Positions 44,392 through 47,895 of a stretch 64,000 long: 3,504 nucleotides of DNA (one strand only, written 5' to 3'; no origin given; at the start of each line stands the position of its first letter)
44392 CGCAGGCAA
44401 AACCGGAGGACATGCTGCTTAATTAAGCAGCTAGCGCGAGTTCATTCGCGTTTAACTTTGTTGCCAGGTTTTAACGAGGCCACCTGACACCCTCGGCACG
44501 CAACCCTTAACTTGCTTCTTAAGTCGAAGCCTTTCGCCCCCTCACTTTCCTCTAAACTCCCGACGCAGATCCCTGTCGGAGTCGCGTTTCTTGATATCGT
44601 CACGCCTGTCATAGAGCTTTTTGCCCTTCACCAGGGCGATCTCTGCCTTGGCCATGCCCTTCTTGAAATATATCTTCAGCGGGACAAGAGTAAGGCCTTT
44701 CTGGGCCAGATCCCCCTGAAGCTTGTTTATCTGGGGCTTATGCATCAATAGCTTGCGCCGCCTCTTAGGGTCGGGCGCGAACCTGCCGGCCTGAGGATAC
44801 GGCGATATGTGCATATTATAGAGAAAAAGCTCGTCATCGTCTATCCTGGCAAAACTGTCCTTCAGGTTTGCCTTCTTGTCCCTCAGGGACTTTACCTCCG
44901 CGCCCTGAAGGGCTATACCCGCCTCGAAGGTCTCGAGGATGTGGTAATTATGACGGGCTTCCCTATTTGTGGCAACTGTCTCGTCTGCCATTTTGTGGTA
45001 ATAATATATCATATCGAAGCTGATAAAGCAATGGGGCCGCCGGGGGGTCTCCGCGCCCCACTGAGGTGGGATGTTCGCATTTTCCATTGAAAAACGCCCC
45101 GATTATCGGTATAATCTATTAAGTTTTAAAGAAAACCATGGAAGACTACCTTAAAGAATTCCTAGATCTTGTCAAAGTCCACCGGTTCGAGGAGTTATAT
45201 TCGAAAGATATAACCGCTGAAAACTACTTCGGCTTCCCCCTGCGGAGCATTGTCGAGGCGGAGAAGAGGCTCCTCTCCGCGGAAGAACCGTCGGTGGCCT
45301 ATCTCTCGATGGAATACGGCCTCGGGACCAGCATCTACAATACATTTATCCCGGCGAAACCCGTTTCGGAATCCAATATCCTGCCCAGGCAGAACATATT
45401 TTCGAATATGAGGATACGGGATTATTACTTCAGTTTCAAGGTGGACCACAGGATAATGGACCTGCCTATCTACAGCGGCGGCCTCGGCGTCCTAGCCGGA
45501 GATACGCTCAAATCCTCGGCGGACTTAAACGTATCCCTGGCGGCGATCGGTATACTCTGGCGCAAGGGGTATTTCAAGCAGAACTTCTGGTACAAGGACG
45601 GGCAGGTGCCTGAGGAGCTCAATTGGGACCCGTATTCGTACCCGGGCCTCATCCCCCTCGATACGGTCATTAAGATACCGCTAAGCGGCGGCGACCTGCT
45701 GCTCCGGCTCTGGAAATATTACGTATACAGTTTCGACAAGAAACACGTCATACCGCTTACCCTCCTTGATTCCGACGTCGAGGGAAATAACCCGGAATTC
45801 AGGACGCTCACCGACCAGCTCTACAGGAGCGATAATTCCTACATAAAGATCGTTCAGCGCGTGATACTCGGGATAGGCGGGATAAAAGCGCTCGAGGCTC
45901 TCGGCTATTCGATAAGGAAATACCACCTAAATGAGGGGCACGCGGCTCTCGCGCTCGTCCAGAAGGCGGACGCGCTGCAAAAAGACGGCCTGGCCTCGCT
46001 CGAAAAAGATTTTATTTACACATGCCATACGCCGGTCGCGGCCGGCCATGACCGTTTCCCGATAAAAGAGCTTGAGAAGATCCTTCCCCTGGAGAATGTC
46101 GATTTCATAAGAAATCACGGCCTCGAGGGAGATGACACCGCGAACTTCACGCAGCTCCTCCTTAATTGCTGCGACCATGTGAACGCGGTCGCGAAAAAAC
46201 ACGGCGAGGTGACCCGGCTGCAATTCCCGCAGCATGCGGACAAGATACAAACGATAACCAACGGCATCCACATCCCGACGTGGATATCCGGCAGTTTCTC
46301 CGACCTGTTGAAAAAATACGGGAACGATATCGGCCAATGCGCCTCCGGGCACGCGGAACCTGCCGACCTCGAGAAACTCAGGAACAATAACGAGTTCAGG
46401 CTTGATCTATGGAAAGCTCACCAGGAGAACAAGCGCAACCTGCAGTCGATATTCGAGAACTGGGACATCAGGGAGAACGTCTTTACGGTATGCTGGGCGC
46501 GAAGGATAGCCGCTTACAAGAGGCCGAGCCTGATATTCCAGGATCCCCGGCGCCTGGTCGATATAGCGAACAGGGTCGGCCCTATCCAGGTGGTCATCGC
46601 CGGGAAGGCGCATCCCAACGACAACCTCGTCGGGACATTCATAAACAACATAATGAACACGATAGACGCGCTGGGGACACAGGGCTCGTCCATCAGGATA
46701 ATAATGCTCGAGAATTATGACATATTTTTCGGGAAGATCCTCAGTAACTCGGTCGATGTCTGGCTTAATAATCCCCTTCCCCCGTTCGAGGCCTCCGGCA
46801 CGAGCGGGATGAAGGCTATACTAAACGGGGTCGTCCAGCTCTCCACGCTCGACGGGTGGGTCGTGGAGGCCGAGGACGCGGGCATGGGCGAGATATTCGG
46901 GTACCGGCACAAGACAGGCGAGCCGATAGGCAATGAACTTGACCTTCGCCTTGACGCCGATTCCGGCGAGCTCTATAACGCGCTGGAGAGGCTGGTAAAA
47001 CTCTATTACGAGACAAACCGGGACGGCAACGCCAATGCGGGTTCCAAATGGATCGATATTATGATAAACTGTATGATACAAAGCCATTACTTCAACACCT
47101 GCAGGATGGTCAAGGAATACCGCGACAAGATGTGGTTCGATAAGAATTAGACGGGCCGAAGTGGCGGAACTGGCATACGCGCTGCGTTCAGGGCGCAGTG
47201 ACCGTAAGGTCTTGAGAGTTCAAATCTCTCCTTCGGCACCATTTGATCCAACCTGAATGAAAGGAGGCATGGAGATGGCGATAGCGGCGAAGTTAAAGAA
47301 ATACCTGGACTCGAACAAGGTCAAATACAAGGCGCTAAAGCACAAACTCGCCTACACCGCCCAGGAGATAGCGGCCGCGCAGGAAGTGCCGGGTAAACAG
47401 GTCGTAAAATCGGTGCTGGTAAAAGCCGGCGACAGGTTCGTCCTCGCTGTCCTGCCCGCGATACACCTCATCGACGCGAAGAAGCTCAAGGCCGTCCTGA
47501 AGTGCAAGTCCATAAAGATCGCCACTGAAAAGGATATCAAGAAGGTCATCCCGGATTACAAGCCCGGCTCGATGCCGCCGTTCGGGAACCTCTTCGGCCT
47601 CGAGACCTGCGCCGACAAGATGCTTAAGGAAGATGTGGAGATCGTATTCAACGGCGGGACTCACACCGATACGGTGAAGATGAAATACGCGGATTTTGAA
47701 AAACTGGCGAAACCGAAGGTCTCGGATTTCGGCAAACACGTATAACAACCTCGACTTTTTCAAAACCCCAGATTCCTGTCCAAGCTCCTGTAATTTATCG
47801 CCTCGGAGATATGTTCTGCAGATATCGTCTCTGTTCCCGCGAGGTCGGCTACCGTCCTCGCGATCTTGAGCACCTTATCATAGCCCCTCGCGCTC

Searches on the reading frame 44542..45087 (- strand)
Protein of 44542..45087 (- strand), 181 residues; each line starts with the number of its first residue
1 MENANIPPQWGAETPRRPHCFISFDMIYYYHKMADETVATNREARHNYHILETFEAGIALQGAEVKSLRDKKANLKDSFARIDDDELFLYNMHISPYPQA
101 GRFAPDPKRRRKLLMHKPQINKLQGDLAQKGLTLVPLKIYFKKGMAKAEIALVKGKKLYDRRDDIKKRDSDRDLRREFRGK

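Call 26: search_protein_families(library=pfam, proteins=[window:44542-45087:-], max_evalue=0.0001)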
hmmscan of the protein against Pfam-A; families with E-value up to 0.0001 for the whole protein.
window:44542-45087:- (181 aa): 1 family
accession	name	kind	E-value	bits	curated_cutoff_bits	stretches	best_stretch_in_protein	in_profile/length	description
PF01668.23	SmpB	-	6e-60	201.8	27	1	38-179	1-142/143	SmpB protein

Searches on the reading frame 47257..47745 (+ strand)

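Call 29: search_protein_families(library=pfam, proteins=[window:47257-47745:+], max_evalue=0.0001)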
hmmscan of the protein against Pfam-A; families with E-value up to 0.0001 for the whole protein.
window:47257-47745:+ (162 aa): 1 family
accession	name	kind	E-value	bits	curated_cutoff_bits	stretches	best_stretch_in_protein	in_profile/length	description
PF04073.20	tRNA_edit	-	6e-28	97.9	25.5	1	29-150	1-123/123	Aminoacyl-tRNA editing domain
